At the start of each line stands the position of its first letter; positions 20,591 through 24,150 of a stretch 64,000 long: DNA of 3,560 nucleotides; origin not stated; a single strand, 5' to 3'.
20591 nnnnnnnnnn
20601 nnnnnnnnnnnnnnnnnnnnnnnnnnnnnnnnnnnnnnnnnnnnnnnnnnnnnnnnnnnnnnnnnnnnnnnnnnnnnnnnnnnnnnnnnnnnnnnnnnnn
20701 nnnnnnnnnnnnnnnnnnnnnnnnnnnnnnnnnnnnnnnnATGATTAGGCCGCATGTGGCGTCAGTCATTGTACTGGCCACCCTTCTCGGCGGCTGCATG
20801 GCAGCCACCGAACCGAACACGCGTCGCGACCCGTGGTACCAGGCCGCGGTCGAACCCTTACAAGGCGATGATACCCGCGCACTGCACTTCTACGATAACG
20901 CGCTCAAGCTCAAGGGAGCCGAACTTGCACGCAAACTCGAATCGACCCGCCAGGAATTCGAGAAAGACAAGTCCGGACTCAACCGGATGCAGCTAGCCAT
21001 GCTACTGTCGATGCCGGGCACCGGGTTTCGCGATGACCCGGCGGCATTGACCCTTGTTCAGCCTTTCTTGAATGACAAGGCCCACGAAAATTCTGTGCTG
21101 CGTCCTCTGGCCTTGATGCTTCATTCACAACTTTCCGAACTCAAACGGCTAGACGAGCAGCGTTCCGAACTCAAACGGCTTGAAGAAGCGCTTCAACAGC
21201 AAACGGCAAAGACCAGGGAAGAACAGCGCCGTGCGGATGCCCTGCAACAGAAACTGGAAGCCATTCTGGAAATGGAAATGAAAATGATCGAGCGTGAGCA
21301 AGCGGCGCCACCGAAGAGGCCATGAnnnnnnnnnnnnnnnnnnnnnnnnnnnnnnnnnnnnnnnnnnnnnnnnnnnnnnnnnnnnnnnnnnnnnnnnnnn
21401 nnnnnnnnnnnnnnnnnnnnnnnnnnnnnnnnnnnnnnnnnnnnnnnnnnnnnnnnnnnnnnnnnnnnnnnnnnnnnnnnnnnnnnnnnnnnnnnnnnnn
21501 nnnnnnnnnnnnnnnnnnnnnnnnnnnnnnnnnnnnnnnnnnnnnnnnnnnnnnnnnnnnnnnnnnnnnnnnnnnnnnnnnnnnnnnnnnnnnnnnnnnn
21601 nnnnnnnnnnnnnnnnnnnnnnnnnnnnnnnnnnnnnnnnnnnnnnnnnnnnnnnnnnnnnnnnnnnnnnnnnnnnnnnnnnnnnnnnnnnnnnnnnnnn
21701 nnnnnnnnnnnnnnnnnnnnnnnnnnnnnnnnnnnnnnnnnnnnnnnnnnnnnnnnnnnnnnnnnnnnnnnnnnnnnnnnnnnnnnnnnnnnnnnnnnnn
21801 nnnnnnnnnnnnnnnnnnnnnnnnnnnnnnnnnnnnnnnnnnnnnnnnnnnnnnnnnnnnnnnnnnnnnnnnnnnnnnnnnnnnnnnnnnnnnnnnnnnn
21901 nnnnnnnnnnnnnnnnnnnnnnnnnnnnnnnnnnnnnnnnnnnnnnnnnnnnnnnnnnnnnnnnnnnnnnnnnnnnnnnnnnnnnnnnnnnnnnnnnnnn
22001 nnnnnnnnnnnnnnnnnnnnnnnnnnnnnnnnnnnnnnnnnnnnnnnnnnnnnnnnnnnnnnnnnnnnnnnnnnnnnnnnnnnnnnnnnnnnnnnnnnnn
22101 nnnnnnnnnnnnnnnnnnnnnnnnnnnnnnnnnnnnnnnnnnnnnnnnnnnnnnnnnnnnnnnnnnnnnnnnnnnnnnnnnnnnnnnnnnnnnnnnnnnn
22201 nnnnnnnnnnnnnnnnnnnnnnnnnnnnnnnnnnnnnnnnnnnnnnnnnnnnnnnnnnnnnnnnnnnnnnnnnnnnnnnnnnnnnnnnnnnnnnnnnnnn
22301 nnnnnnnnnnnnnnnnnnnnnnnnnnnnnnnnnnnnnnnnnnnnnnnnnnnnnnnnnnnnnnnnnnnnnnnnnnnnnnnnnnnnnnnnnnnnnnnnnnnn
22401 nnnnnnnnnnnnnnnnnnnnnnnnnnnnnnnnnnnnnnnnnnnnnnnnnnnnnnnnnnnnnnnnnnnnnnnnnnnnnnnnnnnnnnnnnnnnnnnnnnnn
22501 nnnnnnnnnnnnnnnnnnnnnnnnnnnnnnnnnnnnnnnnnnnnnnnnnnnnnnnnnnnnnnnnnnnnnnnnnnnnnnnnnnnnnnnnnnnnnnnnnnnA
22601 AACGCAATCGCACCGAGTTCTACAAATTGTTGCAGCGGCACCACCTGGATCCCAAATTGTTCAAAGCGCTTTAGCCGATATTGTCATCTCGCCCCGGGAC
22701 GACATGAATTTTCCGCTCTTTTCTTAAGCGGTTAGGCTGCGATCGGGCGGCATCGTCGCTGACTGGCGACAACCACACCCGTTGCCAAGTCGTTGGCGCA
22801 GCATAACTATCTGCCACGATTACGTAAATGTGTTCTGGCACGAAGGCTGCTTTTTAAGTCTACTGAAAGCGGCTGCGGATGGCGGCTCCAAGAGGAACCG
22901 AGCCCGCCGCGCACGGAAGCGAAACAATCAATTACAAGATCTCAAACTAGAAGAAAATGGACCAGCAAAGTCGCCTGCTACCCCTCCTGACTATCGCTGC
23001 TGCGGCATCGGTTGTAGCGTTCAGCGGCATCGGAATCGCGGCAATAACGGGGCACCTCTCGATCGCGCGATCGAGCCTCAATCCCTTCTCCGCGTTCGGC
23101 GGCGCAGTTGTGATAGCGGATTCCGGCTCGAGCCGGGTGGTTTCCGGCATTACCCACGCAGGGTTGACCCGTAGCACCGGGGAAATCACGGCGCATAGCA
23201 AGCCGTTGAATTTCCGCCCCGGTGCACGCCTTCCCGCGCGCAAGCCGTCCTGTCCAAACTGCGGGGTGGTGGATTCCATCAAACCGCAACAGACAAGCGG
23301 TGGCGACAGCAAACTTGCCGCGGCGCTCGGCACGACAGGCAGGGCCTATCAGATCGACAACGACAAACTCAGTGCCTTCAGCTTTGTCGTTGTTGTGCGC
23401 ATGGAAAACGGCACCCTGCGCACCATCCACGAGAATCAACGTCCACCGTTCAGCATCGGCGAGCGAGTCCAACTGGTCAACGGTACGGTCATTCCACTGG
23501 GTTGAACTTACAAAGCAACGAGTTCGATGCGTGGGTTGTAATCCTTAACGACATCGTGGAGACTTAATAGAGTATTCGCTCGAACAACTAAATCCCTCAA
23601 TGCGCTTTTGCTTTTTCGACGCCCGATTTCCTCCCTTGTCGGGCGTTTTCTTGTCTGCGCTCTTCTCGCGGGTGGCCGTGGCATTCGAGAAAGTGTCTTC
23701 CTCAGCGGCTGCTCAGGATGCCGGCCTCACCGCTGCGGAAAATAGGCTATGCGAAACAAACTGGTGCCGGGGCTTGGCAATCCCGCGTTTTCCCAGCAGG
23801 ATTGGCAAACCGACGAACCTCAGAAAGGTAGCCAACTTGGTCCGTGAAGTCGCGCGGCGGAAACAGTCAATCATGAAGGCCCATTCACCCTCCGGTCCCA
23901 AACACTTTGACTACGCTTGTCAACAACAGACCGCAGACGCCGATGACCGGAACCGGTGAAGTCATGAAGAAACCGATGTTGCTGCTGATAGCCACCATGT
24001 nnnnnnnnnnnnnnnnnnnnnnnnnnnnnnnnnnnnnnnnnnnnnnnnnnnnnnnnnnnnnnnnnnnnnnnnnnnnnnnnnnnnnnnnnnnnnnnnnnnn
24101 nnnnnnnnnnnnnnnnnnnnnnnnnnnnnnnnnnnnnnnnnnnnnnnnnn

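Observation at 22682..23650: Self-contained sigma54 transcription unit directly downstream of the sigma54 regulator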

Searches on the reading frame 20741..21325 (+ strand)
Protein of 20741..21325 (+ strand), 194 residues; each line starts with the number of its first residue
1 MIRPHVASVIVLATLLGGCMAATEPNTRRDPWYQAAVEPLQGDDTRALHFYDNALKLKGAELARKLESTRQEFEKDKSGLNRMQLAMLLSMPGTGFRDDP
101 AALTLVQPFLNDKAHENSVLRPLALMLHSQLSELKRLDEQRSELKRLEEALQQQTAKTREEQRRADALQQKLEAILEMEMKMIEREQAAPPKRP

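Call 3: search_protein_families(library=pfam, proteins=[window:20741-21325:+], max_evalue=0.1)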
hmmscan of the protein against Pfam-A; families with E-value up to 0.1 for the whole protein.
window:20741-21325:+ (194 aa): 0 families

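Call 4: search_protein_families(library=ncbifam, proteins=[window:20741-21325:+], max_evalue=0.1)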
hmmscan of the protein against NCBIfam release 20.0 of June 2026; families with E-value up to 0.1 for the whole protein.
window:20741-21325:+ (194 aa): 2 families
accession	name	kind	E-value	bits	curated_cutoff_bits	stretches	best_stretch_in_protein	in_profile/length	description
TIGR03480.1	HpnN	hypoth_equivalog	0.032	12.2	751.85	1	59-169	85-196/862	hopanoid biosynthesis associated RND transporter like protein HpnN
NF041120.1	RqcH_arch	equivalog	0.057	12.2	400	1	135-182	278-325/645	ribosome rescue protein RqcH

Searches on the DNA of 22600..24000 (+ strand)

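Call 18: search_rna_families(source=window, start=22600, end=24000, threshold=evalue, max_evalue=1)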
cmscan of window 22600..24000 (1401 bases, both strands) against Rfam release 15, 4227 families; matches with E-value up to 1: 3.
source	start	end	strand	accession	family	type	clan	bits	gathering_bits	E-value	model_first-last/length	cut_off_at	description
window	23174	23228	+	RF02796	Pab160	Gene; snRNA; snoRNA; HACA-box;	-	26.6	47.4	0.079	1-68/68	no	Pab160 RNA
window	23538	23651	+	RF02344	ar14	Gene; sRNA;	-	21.6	58.8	0.16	1-123/123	no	Alphaproteobacterial ar14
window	23345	23405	+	RF03975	mir-5881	Gene; miRNA;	-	17.7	87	0.85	1-67/67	no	mir-5881 microRNA precursor family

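Call 83: search_rna_families(sources=[L014, L027, L007], threshold=evalue, max_evalue=0.1)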
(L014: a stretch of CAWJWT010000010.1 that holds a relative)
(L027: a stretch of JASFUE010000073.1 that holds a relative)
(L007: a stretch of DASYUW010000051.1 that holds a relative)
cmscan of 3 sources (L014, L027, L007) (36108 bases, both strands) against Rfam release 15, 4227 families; matches with E-value up to 0.1: 2.
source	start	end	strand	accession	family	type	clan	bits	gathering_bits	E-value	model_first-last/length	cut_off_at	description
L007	157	240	+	RF00005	tRNA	Gene; tRNA;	CL00001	58.8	29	2.1e-10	1-71/71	no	tRNA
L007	9941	9997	+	RF01704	Glutamine-II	Cis-reg; riboswitch;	-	30.8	33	0.00069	1-60/60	no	Glutamine-II riboswitch aptamer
